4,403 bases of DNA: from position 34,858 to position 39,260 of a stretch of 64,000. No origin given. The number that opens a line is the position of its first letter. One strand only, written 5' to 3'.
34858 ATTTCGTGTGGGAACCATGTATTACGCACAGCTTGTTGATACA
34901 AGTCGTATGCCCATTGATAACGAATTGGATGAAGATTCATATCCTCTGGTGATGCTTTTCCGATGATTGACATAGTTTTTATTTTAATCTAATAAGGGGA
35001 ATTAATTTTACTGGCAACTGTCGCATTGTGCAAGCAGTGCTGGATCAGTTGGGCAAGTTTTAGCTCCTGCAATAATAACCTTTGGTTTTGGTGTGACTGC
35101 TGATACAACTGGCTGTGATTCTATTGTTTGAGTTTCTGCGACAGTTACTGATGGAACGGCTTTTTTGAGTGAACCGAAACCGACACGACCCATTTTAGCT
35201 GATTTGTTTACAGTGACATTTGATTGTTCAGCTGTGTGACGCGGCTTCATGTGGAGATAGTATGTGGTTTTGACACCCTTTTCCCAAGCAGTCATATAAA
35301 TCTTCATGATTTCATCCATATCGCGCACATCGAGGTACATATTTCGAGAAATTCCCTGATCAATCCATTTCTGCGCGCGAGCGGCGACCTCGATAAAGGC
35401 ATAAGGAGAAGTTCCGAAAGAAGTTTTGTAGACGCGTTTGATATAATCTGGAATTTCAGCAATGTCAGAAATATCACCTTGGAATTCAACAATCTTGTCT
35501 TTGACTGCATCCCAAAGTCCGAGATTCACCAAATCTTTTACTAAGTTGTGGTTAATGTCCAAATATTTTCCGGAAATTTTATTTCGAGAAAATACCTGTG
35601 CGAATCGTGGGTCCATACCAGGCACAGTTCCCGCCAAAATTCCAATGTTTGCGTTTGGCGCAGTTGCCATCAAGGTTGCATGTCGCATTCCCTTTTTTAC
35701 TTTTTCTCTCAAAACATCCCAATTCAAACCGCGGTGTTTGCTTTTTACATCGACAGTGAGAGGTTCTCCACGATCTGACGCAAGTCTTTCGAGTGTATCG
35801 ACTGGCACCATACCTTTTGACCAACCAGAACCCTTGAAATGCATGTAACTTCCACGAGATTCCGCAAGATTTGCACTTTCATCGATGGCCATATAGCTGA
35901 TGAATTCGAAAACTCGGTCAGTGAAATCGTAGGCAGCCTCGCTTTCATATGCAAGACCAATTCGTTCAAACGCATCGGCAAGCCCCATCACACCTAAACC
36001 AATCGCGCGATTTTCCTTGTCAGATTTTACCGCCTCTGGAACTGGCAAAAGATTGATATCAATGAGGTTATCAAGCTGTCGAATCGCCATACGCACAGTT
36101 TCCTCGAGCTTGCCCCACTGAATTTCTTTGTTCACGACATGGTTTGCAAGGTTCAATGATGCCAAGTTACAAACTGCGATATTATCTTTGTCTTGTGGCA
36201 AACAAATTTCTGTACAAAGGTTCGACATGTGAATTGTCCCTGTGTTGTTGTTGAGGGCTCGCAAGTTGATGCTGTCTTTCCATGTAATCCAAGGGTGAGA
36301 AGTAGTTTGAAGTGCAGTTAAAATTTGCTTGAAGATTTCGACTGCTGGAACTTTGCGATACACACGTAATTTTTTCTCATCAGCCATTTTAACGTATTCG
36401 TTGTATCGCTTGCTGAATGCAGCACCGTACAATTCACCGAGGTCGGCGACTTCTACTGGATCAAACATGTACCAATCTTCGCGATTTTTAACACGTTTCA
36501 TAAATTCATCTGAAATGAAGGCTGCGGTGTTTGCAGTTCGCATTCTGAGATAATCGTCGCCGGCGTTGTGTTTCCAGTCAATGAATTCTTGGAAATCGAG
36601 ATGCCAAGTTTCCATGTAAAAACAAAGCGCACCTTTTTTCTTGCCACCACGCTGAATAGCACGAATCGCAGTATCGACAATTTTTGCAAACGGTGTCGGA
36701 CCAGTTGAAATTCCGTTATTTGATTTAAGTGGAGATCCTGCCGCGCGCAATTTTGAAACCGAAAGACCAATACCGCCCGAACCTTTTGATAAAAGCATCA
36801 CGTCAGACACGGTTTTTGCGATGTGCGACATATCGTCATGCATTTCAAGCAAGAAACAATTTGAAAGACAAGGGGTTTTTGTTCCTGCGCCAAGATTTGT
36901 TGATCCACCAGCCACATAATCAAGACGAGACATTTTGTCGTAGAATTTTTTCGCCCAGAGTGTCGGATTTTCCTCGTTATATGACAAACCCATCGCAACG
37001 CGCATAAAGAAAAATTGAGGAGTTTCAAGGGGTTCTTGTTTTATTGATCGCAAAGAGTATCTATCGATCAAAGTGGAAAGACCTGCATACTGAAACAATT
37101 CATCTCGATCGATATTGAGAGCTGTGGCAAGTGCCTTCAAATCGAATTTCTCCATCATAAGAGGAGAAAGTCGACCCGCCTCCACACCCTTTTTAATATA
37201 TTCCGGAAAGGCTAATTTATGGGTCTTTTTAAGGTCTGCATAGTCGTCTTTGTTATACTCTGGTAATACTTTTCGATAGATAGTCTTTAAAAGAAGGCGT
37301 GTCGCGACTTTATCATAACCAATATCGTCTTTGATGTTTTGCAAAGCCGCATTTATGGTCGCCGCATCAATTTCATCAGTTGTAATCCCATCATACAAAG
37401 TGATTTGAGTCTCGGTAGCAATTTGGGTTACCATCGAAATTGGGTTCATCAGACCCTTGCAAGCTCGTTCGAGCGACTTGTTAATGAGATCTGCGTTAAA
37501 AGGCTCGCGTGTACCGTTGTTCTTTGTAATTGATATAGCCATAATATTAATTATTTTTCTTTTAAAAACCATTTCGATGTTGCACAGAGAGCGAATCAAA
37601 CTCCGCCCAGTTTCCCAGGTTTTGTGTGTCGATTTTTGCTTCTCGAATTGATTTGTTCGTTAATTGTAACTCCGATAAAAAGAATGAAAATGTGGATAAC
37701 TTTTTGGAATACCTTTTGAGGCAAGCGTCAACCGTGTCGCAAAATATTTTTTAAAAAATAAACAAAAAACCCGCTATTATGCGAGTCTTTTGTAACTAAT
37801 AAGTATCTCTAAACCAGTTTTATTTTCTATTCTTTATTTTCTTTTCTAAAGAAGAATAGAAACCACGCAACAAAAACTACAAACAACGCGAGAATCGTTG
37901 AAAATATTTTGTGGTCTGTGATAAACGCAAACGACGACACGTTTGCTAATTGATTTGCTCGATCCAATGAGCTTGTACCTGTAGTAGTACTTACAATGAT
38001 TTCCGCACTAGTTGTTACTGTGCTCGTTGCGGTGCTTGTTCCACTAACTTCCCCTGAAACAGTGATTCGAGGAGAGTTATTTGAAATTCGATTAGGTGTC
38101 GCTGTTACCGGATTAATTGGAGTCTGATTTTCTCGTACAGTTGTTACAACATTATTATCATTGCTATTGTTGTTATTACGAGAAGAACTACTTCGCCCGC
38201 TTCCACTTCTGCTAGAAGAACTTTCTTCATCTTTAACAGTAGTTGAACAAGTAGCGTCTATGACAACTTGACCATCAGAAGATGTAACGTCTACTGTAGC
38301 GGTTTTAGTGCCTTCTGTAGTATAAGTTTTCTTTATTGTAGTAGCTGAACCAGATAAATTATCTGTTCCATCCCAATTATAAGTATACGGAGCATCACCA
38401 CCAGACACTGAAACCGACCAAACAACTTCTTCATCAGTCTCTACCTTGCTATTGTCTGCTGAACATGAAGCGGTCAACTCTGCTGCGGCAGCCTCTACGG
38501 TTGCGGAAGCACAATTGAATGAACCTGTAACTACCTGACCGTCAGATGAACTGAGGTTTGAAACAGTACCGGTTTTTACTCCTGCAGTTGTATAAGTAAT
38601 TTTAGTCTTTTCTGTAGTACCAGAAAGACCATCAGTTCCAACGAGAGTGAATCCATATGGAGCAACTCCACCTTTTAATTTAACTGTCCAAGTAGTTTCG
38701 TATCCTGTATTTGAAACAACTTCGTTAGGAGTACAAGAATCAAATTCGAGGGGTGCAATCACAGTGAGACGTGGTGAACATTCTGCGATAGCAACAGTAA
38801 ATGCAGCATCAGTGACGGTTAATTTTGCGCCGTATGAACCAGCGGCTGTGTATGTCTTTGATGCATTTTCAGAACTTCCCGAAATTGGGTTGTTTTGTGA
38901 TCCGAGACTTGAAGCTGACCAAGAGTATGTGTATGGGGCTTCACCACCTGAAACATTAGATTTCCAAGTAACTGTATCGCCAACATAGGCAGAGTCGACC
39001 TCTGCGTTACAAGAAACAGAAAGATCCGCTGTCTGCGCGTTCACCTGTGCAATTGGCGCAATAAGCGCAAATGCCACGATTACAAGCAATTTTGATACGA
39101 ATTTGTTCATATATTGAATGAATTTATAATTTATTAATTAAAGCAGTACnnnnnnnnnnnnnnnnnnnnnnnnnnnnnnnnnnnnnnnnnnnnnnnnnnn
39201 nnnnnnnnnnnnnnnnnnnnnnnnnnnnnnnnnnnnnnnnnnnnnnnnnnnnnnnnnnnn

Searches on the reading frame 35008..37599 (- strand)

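Call 56: search_protein_families(library=pfam, proteins=[window:35008-37599:-], max_evalue=0.00001)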
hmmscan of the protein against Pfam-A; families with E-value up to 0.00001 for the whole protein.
window:35008-37599:- (863 aa): 3 families
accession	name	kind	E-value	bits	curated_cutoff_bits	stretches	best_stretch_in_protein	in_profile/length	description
PF02867.20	Ribonuc_red_lgC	-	6.1e-164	546.9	23.9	1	246-782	1-523/523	Ribonucleotide reductase, barrel domain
PF00317.26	Ribonuc_red_lgN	-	3.6e-19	69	28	1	168-242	2-76/77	Ribonucleotide reductase, all-alpha domain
PF03477.21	ATP-cone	-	1.1e-10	42.4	25.8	1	23-105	2-83/88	ATP cone domain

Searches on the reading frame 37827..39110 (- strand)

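Call 56: search_protein_families(library=pfam, proteins=[window:37827-39110:-], max_evalue=0.00001)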
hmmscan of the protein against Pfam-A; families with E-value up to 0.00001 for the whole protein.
window:37827-39110:- (427 aa): 2 families
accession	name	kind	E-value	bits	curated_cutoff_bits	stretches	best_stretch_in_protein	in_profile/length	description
PF13573.12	SprB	-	4.3e-08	33.1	28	0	232-249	18-35/37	SprB repeat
PF18911.6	PKD_4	-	3.6e-07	30.6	27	0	219-288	10-81/85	PKD domain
